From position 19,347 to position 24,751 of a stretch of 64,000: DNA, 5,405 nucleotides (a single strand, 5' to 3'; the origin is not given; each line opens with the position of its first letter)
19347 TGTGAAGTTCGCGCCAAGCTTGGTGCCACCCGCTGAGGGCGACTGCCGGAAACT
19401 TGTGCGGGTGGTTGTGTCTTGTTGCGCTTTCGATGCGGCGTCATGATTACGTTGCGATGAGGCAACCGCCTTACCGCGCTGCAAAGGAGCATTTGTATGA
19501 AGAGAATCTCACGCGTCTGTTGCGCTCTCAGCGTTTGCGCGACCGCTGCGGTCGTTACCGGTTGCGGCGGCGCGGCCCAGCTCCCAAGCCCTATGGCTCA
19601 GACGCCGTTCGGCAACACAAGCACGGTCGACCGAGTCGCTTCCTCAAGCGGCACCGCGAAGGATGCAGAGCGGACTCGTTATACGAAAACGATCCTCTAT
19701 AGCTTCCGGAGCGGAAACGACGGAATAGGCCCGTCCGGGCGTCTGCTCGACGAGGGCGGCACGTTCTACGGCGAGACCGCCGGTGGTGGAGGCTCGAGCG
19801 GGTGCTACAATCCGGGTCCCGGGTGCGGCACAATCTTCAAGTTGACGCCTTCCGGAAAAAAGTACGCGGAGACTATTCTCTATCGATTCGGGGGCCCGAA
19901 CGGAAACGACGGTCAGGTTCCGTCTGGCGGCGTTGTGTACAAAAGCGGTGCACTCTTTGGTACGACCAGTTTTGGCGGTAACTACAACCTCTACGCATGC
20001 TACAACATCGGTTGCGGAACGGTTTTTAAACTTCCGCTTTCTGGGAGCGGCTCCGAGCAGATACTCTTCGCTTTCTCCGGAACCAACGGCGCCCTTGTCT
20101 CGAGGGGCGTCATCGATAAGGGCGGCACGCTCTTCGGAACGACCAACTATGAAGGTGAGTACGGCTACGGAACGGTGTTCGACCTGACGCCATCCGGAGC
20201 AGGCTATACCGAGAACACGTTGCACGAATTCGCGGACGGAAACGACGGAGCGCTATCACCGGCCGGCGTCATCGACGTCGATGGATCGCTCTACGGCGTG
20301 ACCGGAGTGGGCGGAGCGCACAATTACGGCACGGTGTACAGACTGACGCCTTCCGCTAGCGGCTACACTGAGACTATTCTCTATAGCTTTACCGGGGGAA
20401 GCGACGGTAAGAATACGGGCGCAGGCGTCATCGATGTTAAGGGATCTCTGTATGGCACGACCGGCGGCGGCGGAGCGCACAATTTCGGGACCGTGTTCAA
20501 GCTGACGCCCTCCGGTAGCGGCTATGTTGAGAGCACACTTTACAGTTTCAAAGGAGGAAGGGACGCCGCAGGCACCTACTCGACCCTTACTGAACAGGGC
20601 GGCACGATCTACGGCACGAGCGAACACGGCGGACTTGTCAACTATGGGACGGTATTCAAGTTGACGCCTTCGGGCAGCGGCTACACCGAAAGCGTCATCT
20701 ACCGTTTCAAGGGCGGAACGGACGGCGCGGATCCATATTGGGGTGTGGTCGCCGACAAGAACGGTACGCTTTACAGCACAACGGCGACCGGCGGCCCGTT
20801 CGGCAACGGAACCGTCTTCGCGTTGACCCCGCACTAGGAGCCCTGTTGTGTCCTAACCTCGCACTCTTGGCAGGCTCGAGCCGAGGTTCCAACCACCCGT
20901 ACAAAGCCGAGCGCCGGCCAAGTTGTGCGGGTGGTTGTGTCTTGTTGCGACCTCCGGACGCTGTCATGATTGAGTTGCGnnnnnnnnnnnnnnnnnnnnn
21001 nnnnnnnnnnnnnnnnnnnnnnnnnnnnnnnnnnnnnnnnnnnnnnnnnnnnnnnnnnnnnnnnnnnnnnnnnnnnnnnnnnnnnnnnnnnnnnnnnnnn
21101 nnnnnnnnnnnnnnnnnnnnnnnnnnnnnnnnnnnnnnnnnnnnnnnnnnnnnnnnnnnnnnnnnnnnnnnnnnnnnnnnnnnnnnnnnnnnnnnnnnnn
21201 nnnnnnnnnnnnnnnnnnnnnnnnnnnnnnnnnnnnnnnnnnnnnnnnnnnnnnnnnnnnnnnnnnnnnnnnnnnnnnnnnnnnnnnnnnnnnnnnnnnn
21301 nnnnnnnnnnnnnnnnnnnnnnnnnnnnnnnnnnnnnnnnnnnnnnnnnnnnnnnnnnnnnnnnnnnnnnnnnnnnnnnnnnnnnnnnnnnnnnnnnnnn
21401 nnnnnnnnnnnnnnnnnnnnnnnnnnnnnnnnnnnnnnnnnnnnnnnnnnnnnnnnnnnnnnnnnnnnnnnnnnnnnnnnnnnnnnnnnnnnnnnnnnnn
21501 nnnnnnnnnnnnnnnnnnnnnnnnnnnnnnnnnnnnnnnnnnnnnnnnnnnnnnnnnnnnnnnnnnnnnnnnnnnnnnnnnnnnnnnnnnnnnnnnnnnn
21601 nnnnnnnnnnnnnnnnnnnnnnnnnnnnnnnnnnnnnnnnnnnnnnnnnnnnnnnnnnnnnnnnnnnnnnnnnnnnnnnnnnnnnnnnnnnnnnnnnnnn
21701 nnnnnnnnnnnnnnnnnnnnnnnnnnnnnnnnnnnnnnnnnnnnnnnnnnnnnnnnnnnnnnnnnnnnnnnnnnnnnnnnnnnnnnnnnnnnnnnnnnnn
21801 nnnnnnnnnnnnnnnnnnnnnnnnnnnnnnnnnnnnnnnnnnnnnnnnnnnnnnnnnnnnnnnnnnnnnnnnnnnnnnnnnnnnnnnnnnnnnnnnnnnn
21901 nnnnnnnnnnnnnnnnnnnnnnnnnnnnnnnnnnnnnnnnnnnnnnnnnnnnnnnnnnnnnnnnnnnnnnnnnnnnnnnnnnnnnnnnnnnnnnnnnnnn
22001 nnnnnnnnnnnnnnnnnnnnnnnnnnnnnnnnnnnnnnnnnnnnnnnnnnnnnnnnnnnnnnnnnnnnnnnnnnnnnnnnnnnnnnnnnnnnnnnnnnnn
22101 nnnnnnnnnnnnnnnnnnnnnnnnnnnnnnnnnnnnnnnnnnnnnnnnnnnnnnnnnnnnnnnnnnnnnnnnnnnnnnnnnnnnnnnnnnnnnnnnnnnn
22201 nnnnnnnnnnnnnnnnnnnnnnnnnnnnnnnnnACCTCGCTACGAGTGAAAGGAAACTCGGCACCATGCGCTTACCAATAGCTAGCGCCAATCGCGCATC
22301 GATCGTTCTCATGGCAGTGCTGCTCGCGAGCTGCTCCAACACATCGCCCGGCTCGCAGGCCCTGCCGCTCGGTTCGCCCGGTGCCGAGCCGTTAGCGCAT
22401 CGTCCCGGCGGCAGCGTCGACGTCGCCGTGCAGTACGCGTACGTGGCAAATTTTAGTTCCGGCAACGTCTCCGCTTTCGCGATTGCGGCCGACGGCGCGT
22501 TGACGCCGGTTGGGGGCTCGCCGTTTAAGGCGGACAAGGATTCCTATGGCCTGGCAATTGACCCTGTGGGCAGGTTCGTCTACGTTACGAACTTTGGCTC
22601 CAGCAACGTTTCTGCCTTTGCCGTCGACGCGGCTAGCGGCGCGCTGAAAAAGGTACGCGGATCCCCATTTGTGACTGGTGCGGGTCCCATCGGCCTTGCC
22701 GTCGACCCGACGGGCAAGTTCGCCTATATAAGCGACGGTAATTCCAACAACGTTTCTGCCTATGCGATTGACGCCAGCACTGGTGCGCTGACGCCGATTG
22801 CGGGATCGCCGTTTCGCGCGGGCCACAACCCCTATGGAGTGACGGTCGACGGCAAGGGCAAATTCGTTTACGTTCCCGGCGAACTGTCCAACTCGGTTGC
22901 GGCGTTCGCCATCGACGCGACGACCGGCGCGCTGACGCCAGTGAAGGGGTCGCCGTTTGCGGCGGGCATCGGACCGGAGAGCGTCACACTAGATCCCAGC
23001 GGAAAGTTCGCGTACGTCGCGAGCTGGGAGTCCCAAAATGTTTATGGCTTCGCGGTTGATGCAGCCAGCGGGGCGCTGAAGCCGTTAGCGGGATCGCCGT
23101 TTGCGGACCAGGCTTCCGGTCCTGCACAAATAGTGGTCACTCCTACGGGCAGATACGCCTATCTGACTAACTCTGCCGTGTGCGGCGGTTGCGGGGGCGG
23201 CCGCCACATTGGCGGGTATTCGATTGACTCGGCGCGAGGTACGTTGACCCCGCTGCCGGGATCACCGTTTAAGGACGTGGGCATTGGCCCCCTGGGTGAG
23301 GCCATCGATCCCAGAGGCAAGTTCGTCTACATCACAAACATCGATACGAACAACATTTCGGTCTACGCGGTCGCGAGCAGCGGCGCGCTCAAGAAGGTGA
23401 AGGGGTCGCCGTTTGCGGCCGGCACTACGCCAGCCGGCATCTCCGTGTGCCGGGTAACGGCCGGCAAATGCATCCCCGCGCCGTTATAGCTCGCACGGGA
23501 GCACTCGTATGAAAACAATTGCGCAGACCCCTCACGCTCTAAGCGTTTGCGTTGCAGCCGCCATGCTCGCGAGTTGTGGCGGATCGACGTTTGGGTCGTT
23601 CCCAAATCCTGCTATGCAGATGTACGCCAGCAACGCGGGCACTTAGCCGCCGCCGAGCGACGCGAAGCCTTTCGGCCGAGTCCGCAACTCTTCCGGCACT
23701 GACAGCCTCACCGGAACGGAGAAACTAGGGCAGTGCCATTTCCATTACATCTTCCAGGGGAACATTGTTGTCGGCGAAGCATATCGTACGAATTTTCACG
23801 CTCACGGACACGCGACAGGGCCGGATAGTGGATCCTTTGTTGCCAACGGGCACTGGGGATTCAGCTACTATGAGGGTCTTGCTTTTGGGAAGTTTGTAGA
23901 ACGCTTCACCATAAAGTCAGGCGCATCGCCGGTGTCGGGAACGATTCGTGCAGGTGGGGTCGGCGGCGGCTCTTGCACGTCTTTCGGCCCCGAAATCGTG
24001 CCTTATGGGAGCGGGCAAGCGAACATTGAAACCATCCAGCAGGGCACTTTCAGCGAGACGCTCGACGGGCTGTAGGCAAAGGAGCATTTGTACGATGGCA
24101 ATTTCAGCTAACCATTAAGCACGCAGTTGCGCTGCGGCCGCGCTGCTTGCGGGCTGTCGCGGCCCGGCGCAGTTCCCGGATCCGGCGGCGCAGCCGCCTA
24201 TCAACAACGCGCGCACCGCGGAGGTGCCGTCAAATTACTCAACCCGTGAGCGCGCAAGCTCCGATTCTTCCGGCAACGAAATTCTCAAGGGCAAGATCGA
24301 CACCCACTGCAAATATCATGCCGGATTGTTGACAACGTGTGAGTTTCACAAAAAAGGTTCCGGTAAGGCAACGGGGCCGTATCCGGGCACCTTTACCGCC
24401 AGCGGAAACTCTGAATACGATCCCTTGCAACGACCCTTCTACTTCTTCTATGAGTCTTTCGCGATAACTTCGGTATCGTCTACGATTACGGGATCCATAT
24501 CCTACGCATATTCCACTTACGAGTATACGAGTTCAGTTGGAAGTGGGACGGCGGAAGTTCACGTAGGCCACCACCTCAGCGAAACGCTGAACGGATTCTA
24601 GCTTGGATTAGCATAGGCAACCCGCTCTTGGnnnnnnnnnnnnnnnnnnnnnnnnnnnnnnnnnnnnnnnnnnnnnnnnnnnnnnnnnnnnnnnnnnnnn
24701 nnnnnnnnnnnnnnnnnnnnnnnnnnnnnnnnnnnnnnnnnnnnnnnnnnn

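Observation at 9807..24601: Duplicated divergent cassette: HTH-NB-ARC-TPR regulator facing a battery of surface lipoproteins (candidate undescribed system)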

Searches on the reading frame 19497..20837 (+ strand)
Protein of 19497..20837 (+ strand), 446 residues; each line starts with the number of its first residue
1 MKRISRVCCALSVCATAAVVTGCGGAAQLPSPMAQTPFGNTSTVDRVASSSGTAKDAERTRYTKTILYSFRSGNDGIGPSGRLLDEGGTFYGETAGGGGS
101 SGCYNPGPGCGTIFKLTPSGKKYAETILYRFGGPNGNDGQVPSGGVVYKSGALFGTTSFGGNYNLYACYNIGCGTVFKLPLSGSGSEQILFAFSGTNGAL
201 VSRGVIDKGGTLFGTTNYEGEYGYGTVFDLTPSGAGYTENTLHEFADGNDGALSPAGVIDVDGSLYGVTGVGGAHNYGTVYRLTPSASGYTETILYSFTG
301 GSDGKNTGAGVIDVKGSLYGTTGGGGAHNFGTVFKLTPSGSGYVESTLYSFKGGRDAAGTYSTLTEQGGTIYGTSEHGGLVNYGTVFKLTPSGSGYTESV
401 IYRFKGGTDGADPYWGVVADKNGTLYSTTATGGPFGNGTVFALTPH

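Call 4: search_protein_families(library=pfam, proteins=[window:19497-20837:+], max_evalue=0.01)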
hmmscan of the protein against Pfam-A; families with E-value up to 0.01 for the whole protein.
window:19497-20837:+ (446 aa): 0 families

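Call 5: search_protein_families(library=ncbifam, proteins=[window:19497-20837:+], max_evalue=0.01)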
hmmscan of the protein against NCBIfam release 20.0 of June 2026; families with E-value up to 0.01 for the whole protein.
window:19497-20837:+ (446 aa): 1 family
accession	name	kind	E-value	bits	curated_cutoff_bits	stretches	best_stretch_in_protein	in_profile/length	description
TIGR03803.2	Gloeo_Verruco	domain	1.5e-55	184.7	44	7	256-301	6-49/50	choice-of-anchor tandem repeat GloVer-containing protein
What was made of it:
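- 19497..20837 (+): GloVer-repeat lipoprotein, a movable accessory unit. It lies downstream of the propeller in relatives. TIGR03803 184.7 bits (call 5).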

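Call 6: search_protein_families(library=padloc, proteins=[window:19497-20837:+], max_evalue=0.01)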
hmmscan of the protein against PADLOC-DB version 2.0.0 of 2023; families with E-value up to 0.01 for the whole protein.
window:19497-20837:+ (446 aa): 0 families

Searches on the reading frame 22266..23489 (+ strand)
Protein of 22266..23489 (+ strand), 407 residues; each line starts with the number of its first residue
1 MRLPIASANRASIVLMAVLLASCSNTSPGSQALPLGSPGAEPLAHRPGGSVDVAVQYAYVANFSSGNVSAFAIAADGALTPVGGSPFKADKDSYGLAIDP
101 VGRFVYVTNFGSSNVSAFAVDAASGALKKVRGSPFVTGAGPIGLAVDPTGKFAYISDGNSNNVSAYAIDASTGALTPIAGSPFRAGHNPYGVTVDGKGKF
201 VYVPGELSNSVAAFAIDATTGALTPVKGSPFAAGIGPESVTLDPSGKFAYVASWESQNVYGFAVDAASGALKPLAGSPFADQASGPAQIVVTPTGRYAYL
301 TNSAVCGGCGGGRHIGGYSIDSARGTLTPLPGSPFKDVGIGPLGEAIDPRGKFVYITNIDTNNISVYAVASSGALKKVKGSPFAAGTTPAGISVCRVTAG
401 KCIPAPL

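Call 4: search_protein_families(library=pfam, proteins=[window:22266-23489:+], max_evalue=0.01)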
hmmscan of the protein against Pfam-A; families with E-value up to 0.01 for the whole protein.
window:22266-23489:+ (407 aa): 6 families
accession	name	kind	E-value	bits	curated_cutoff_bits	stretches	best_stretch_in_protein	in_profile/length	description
PF10282.15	Lactonase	-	5.6e-40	138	21.7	2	51-276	93-332/344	Lactonase, 7-bladed beta-propeller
PF01731.26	Arylesterase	-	1.3e-10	41.8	21.3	0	343-370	57-84/86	Arylesterase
PF08450.18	SGL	-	2.1e-07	31.3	26.3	0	143-199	138-196/246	SMP-30/Gluconolactonase/LRE-like region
PF09756.15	DDRGK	-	4e-05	23.8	27.8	0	347-367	147-167/188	DDRGK domain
PF06739.17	SBBP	-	0.00087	19.6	20.5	0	92-108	14-29/38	Beta-propeller repeat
PF01436.27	NHL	-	0.0055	17.1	20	0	140-163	3-25/28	NHL repeat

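Call 5: search_protein_families(library=ncbifam, proteins=[window:22266-23489:+], max_evalue=0.01)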
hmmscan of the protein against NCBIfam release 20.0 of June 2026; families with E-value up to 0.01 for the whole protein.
window:22266-23489:+ (407 aa): 8 families
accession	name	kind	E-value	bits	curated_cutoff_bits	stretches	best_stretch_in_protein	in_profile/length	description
NF008258.1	PRK11028.1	equivalog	2.9e-22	79.2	370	2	96-193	234-327/330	6-phosphogluconolactonase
NF052340.1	hydrazine_beta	equivalog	6.1e-14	51.9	560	0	232-259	337-364/372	hydrazine synthase subunit beta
TIGR03866.1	PQQ_ABC_repeats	subfamily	3.6e-10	39.4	287.3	1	153-258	13-106/310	PQQ-dependent catabolism-associated beta-propeller protein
NF052460.1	L-NosZ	equivalog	1.5e-09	36.9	700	1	100-301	52-233/480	clade III lactonase-type nitrous-oxide reductase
NF050136.1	PGL_lacton_Staph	exception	4.4e-09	35.8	500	1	98-267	150-320/341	6-phosphogluconolactonase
TIGR02276.1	beta_rpt_yvtn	repeat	3.3e-07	30.2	27.85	0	100-123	1-22/42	beta-propeller repeat protein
TIGR03907.1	QH_beta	equivalog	0.00056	19.1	223.2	0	118-203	14-97/338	quinohemoprotein amine dehydrogenase subunit beta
NF052342.1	hydrazine_BC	exception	0.0013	16.9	1250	0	337-371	343-377/690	hydrazine synthase subunit beta-gamma fusion subunit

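Call 6: search_protein_families(library=padloc, proteins=[window:22266-23489:+], max_evalue=0.01)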
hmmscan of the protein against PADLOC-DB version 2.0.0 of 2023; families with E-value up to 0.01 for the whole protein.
window:22266-23489:+ (407 aa): 0 families

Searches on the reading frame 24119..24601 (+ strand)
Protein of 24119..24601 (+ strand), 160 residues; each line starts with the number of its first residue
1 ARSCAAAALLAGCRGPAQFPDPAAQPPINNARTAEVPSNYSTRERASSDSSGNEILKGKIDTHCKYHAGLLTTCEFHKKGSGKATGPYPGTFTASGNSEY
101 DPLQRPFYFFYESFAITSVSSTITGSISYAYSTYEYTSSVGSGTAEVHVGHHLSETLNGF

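Call 79: find_homologous_proteins(query=window:24119-24601:+, max_evalue=0.00001)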
Query window:24119-24601:+ (160 aa): 6 proteins with E <= 0.00001 among 125 candidates.
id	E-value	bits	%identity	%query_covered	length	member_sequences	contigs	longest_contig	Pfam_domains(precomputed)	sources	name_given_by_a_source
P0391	9.4e-76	271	100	78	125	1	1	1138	-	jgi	jgi:hypothetical protein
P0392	2.8e-43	165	61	86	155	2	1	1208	-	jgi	jgi:hypothetical protein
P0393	3.3e-43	165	59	98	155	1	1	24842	-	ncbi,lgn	ncbi:MAG: hypothetical protein WCC84_13530 [Candidatus Cybelea sp.]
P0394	5.4e-41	158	58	98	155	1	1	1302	-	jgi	jgi:hypothetical protein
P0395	3.2e-27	113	50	88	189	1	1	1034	-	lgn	-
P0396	3.0e-13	68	45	59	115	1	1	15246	-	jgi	jgi:hypothetical protein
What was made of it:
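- Tried and rejected: The homology search for the small lipoprotein returned only 6 proteins (call 79).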

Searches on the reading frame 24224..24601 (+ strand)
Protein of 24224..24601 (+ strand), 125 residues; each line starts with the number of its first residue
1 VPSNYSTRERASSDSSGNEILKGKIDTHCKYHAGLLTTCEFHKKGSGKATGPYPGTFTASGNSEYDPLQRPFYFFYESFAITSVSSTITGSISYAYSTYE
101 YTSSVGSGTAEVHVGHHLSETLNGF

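Call 85: predict_structure(alignment_id=A6)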
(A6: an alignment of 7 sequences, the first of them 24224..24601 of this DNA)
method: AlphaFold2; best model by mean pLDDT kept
length: 125 residues; sequences in the alignment: 7
mean_pLDDT: 41.2   pTM: 0.29
mean pLDDT of the five models: 41.2, 39.1, 35.4, 35.1, 34.4
residues with pLDDT >= 90: 0; 70-90: 0; 50-70: 26; < 50: 99
segments of 3 or more residues with pLDDT < 50: 1-28, 30-32, 35-54, 58-65, 71-73, 96-125
pLDDT, mean of each block of 10 residues (from residue 1): 28 31 42 47 44 47 50 51 52 46 35 30 25
secondary structure, 60 per line:
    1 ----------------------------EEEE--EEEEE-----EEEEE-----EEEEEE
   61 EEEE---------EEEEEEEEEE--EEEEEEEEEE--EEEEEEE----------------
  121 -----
elements in order: E29-32 E35-39 E45-49 E55-64 E74-83 E86-95 E98-104
